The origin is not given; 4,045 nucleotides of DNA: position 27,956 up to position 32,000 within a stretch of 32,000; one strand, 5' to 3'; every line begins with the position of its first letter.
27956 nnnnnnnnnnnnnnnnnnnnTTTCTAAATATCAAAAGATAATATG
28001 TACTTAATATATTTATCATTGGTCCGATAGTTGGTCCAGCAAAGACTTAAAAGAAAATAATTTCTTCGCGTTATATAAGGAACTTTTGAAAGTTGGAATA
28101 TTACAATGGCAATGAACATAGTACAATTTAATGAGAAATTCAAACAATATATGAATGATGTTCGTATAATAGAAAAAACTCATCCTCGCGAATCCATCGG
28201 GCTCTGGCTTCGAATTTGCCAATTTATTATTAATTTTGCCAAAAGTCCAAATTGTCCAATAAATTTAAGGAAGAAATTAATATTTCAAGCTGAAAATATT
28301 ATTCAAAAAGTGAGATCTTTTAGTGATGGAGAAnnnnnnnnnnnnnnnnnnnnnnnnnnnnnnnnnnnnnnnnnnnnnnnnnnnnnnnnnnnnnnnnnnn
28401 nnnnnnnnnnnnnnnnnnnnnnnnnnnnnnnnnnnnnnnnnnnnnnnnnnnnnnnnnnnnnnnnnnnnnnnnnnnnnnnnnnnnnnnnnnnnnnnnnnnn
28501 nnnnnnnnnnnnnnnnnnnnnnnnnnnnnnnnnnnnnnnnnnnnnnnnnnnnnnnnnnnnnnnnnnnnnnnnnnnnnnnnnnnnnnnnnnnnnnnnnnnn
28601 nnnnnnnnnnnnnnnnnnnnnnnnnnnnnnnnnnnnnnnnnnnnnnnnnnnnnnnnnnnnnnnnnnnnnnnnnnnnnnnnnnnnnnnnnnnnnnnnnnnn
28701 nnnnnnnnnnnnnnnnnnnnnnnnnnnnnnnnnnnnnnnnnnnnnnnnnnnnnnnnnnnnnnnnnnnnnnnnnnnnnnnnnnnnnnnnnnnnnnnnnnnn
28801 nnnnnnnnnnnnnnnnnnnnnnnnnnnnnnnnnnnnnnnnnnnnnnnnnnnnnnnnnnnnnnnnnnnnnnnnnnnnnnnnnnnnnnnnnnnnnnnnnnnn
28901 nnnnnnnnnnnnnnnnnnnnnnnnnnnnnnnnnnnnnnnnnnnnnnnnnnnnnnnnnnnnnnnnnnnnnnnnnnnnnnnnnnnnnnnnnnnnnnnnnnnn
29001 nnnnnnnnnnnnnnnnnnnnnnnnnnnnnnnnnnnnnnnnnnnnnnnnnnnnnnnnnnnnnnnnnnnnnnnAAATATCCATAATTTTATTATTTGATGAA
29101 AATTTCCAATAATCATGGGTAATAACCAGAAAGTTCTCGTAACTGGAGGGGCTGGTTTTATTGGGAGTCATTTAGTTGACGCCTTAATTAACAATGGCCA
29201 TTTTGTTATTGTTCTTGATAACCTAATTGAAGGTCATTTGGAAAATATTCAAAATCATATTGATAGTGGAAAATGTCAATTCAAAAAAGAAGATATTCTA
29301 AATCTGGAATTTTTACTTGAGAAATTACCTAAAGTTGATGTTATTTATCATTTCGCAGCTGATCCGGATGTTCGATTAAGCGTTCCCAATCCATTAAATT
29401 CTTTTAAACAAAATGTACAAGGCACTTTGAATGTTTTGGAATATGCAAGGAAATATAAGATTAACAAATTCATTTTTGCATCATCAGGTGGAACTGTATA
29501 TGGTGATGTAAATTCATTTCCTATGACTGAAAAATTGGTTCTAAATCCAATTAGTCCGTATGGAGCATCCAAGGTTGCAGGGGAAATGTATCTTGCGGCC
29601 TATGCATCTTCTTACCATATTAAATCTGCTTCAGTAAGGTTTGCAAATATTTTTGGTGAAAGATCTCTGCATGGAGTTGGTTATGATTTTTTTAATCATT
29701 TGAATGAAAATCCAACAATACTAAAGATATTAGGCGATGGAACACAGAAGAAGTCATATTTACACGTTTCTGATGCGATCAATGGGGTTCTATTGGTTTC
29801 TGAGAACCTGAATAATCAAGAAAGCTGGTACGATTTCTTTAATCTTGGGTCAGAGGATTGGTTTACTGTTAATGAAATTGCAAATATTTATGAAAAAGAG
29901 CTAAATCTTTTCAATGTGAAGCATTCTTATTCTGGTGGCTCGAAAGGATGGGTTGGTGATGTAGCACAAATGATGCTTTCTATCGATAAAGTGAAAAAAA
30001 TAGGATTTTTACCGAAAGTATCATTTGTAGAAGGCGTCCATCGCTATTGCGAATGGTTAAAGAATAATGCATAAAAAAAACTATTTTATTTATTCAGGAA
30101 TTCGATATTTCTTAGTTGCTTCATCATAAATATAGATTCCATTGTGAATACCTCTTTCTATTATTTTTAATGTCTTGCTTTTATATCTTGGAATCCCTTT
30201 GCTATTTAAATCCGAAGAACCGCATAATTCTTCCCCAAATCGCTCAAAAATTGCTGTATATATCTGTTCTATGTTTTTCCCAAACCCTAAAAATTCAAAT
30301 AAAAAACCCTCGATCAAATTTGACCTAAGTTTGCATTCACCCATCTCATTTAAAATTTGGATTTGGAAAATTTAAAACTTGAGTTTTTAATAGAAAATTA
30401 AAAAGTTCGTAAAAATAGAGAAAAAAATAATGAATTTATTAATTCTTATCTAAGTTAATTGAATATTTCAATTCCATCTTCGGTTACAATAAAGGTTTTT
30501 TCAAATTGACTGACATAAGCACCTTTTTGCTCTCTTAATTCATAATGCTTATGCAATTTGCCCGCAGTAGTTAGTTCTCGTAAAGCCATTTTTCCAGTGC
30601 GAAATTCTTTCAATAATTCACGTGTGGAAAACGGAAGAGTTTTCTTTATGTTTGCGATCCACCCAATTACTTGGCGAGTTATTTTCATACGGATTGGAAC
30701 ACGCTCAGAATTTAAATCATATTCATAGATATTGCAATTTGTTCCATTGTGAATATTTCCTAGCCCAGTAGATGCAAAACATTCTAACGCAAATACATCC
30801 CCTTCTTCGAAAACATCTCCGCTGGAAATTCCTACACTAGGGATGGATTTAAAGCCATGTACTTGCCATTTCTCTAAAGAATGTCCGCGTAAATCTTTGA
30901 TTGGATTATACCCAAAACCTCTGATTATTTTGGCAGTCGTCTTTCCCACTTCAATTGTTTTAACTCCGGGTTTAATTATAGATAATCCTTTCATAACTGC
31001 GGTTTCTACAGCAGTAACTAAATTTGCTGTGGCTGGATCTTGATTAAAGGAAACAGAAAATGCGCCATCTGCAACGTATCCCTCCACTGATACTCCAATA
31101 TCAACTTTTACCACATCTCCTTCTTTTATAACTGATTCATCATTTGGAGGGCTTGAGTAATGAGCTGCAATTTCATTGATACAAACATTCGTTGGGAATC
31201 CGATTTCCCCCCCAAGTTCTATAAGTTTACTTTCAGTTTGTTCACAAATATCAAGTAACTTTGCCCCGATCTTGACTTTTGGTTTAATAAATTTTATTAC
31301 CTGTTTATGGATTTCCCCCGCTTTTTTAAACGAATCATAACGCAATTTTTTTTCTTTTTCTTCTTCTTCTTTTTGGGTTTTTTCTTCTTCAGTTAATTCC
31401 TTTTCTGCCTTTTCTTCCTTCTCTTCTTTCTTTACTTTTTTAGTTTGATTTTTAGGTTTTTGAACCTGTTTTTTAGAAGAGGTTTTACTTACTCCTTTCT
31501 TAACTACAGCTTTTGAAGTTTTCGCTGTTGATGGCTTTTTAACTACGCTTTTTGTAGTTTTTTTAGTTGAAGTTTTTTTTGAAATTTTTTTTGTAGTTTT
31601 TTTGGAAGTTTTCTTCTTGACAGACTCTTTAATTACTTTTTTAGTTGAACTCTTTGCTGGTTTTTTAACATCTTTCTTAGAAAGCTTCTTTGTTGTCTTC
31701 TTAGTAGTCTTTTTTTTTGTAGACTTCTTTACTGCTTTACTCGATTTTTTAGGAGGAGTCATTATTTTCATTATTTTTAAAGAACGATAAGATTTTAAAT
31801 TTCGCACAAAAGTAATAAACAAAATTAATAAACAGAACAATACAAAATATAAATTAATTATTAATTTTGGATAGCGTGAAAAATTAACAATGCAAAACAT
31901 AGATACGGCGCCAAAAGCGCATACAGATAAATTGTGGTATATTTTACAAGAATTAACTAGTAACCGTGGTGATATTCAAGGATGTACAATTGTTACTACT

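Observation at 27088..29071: Divergent pair of helical/MIT-like + PSAP + SLPE + terminal zinc-ribbon proteins: candidate ubiquitin-ESCRT adaptors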

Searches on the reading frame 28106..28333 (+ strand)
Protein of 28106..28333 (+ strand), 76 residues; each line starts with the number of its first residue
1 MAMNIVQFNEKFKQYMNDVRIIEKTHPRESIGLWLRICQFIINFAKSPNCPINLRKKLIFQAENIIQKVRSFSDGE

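Call 37: search_solved_structures(query=A3, max_evalue=10, show_alignments=3)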
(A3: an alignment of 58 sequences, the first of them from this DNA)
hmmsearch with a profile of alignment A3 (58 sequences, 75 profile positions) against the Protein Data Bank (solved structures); distinct sequences matched with E-value up to 10: 11.
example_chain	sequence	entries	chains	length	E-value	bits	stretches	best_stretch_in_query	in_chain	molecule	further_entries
6e9t_B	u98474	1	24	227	0.0016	21.7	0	17-57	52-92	DHF58 filament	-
5cwm_A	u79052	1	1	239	0.002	21.4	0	22-58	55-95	Designed helical repeat protein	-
6e9v_Q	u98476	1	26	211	0.0053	20.1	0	28-58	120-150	DHF79 filament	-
8uc6_C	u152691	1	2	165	0.014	18.7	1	22-72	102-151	Calpain-7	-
6e9z_B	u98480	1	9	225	0.026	17.9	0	21-58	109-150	DHF119 filament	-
1yxr_A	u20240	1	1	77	0.092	16.1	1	14-73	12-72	vacuolar protein sorting factor 4A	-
2jq9_A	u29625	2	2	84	0.12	15.8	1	14-73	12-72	Vacuolar protein sorting-associating protein 4A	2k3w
1gk7_A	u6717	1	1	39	0.2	15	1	2-25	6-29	VIMENTIN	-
8jx6_A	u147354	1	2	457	0.22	14.9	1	5-37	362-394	Deep-Sea Helicase 9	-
3g1e_A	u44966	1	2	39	0.52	13.7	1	2-25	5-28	Vimentin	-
1wr0_A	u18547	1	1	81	0.58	13.5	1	16-73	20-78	SKD1 protein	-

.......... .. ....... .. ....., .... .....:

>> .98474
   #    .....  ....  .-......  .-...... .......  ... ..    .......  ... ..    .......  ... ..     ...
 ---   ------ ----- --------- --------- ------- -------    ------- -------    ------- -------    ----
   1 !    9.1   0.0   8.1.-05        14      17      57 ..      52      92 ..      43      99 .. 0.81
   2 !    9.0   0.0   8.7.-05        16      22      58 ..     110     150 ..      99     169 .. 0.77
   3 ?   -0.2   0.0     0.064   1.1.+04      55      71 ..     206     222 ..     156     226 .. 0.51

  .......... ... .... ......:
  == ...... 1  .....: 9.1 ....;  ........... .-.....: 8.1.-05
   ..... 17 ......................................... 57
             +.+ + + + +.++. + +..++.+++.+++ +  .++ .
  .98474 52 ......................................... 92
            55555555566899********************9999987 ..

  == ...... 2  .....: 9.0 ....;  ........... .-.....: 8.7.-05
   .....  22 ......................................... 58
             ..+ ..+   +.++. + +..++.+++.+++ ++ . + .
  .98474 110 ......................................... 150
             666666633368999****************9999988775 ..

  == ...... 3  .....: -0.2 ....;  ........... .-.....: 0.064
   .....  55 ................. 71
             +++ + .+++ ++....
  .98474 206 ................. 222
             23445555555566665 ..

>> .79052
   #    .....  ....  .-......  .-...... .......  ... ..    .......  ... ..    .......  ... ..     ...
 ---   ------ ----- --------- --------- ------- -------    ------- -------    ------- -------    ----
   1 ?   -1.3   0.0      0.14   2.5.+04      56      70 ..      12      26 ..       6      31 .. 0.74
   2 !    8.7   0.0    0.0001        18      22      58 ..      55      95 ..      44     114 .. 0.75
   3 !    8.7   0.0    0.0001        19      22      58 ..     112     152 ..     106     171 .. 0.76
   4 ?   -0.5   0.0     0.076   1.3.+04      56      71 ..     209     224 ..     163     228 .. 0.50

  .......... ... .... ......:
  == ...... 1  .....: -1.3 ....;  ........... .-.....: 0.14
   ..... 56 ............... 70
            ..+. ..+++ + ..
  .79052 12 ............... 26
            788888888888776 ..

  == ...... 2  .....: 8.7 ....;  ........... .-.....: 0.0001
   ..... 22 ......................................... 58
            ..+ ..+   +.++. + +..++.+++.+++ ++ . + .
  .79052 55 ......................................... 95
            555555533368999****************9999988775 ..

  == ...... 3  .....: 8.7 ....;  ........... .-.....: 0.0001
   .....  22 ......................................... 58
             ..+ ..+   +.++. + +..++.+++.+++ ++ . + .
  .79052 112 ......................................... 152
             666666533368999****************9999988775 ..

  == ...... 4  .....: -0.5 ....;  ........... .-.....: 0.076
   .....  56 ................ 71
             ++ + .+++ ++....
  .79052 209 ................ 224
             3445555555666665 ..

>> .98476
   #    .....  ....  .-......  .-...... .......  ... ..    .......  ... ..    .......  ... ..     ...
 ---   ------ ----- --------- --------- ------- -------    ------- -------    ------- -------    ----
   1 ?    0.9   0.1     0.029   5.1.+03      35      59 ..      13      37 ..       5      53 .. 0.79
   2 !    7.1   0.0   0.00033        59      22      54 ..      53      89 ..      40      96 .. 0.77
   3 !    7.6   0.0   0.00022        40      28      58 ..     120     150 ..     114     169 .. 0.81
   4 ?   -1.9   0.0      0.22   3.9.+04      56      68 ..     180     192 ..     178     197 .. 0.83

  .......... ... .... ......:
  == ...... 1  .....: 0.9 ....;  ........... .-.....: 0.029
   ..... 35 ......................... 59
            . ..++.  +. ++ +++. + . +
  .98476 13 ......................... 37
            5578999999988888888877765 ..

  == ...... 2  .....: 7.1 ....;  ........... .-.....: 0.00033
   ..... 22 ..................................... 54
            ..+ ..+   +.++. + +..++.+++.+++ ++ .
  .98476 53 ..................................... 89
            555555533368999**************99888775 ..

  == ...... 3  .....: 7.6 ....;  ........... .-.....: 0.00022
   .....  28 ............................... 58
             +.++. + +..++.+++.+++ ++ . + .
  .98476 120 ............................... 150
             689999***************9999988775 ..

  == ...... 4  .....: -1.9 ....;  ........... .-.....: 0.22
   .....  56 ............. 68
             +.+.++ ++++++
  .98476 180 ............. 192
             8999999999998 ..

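Call 38: search_protein_families(library=pfam, alignment_id=A3, max_evalue=10)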
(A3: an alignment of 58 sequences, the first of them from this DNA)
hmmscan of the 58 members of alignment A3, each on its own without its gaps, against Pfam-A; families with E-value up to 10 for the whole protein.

A. member 1, seq(76 aa): 0 families

B. families by the number of members that match (of 58 scanned): 39 families (the first 25 are shown)
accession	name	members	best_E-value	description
PF04212.24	MIT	11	6.8e-05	MIT (microtubule interacting and transport) domain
PF05276.19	SH3BP5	4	0.0089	SH3 domain-binding protein 5 (SH3BP5)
PF12290.13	DUF3802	4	0.0098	Protein of unknown function (DUF3802)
PF16169.10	DUF4872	3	0.046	Domain of unknown function (DUF4872)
PF21673.2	CCDC93_N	2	0.041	CCDC93 protein N-terminal domain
PF22888.1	FIMAH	1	0.01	FIMAH domain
PF23683.1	U_exon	1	0.018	U exon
PF16989.10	T6SS_VasJ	1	0.025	Type VI secretion, EvfE, EvfF, ImpA, BimE, VC_A0119, VasJ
PF03849.19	Tfb2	1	0.028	Transcription factor Tfb2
PF00038.26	Filament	1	0.028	Intermediate filament protein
PF10579.15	Rapsyn_N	1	0.029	Rapsyn N-terminal myristoylation and linker region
PF09418.16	DUF2009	1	0.031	Non-canonical E2 ubiquitin-conjugating enzyme, DUF2009 family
PF03885.18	DUF327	1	0.032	Protein of unknown function (DUF327)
PF04362.19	Iron_traffic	1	0.033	Bacterial Fe(2+) trafficking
PF14385.11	DUF4416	1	0.034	Domain of unknown function (DUF4416)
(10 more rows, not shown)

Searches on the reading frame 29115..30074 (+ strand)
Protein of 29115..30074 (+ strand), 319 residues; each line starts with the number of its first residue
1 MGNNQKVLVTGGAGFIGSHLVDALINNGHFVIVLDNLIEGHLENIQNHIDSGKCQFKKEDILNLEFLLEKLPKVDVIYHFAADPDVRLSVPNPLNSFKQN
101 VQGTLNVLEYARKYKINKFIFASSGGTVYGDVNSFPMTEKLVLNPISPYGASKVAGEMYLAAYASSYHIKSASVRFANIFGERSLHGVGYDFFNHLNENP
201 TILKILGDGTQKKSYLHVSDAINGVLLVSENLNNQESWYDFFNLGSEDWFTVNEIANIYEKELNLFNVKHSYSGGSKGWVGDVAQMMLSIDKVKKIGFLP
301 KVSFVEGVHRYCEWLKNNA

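Call 5: search_protein_families(library=pfam, proteins=[window:29115-30074:+], max_evalue=0.001)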
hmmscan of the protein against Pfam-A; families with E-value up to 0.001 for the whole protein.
window:29115-30074:+ (319 aa): 10 families
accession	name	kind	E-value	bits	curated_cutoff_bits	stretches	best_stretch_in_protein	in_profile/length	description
PF01370.27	Epimerase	-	2.4e-51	174.9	20.9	1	7-237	1-233/240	NAD dependent epimerase/dehydratase family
PF16363.11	GDP_Man_Dehyd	-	1.8e-43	149.7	27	1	8-264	1-267/332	GDP-mannose 4,6 dehydratase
PF02719.21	Polysacc_synt_2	-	9.9e-20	71.3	20.2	1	7-183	1-175/293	Polysaccharide biosynthesis protein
PF01073.25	3Beta_HSD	-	6.8e-19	68.4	22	1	8-235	1-235/280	3-beta hydroxysteroid dehydrogenase/isomerase family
PF04321.23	RmlD_sub_bind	-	1.7e-13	50.7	27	1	6-260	2-228/287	RmlD substrate binding domain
PF07993.18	NAD_binding_4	-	2.2e-12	47.2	20.1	1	72-187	87-214/258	Male sterility protein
PF00106.31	adh_short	-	9.6e-06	25.6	26.6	1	6-171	2-171/195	short chain dehydrogenase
PF13460.12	NAD_binding_10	-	2.5e-05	24.7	27.2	1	11-162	1-133/184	NAD(P)H-binding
PF08659.16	KR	-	0.00032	21.1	22.6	0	7-34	3-30/180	KR domain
PF05368.20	NmrA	-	0.00051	20.2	27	0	4-127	2-110/298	NmrA-like family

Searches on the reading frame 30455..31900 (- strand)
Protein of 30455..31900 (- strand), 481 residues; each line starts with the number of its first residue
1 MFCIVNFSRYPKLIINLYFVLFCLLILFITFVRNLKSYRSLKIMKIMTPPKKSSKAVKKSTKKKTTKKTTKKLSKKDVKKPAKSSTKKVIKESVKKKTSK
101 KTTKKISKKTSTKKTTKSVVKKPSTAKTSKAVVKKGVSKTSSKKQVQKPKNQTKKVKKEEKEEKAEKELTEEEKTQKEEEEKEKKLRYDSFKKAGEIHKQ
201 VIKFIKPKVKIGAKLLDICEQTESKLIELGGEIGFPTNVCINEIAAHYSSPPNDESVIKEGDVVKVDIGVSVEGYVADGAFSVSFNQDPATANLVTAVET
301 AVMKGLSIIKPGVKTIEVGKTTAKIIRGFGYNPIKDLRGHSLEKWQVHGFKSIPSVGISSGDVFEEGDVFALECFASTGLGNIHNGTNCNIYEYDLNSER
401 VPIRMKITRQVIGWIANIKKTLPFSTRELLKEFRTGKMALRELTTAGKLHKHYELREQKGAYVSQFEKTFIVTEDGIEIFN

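Call 5: search_protein_families(library=pfam, proteins=[window:30455-31900:-], max_evalue=0.001)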
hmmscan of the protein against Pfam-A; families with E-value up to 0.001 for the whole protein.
window:30455-31900:- (481 aa): 1 family
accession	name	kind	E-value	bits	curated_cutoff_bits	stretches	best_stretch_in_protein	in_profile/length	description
PF00557.29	Peptidase_M24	-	3.6e-28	99.2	23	1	191-379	3-188/208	Metallopeptidase family M24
